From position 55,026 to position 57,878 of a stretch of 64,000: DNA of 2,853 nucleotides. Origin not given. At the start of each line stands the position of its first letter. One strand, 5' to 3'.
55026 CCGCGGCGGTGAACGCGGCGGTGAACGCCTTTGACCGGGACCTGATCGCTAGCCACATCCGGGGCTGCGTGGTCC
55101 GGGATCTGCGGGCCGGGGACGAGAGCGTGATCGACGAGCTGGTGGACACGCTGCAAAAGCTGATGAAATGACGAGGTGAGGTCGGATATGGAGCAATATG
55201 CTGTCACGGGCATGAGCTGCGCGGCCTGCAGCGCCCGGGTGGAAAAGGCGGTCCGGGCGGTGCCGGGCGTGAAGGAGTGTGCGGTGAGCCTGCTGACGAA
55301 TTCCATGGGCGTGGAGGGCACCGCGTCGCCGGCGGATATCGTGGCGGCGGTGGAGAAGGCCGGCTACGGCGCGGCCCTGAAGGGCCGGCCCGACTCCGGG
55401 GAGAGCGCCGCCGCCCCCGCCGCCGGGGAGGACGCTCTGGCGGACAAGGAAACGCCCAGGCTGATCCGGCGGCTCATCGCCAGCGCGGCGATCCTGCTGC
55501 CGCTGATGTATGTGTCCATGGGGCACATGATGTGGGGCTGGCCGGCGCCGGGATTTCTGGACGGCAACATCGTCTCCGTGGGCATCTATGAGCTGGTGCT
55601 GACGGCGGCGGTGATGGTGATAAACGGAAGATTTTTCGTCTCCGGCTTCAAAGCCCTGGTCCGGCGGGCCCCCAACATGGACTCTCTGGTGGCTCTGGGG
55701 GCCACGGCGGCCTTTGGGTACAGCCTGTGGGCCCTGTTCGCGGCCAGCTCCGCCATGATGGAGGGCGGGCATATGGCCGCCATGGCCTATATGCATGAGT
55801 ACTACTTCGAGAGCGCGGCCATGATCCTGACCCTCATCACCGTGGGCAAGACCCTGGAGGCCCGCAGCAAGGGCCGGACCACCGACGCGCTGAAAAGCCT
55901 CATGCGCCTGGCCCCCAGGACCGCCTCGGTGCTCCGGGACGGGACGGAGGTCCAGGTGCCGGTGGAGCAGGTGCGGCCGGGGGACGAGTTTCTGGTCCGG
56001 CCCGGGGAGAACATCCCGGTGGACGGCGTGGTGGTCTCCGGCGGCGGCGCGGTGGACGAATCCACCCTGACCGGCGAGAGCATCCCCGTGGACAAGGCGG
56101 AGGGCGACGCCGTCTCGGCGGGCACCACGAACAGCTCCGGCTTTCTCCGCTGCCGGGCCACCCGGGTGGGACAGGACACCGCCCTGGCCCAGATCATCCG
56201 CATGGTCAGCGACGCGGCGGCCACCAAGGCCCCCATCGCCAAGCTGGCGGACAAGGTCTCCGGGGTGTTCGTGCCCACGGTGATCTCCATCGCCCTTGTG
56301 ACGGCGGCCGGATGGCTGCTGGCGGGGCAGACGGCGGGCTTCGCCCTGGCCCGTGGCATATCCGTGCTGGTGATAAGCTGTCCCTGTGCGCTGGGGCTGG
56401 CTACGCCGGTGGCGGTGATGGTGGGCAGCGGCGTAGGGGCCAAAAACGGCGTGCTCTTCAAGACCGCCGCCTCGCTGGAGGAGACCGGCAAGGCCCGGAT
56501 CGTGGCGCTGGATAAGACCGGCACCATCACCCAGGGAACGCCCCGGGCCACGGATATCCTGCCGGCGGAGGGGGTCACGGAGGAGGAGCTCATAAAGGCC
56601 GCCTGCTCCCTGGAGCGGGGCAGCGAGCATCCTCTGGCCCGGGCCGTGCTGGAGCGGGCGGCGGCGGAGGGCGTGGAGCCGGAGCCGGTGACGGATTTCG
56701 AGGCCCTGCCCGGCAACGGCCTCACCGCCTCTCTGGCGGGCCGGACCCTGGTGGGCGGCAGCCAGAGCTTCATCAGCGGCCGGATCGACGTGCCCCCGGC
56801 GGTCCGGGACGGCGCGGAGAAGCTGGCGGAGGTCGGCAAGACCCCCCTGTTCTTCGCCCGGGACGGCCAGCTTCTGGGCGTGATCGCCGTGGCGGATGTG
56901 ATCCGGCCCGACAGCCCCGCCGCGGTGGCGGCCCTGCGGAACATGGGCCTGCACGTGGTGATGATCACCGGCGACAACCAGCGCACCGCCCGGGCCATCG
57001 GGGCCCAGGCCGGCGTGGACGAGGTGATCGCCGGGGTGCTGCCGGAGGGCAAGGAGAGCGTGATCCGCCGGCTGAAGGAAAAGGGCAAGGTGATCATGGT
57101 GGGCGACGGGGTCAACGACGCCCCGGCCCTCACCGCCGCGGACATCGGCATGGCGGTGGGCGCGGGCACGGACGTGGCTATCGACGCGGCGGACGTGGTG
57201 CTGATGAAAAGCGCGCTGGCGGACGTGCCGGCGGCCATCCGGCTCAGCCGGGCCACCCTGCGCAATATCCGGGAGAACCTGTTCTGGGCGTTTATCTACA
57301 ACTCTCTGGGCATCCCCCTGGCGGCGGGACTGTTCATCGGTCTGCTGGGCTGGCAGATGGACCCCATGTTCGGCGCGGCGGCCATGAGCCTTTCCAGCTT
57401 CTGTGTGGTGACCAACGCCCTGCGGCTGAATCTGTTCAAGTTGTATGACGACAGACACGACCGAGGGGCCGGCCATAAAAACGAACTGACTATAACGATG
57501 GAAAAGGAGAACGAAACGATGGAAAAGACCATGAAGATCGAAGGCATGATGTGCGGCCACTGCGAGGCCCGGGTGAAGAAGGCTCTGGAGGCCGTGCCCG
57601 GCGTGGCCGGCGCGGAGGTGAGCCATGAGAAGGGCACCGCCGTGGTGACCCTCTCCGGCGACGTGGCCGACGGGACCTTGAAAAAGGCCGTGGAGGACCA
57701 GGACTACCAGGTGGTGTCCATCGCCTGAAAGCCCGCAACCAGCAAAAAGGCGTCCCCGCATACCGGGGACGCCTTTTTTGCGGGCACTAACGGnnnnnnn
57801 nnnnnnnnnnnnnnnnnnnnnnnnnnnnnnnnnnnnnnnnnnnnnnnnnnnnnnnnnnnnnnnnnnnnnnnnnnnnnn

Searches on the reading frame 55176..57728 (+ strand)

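Call 8: search_protein_families(library=pfam, proteins=[window:55176-57728:+], max_evalue=0.001)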
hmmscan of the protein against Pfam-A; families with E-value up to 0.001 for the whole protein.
window:55176-57728:+ (850 aa): 5 families
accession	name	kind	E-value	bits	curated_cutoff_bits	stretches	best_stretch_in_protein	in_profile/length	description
PF00122.25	E1-E2_ATPase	-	5e-60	202.5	28.1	1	245-424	2-181/181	E1-E2 ATPase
PF00702.32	Hydrolase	-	2.1e-36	126.6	26.4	1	441-656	2-191/191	haloacid dehalogenase-like hydrolase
PF00403.32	HMA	-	1.8e-30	105.6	24.8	2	8-64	2-61/62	Heavy-metal-associated domain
PF12710.13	HAD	-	5.7e-06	27.3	27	1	573-652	78-188/189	haloacid dehalogenase-like hydrolase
PF08282.18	Hydrolase_3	-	0.00014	22.2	20.9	1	636-677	203-244/255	haloacid dehalogenase-like hydrolase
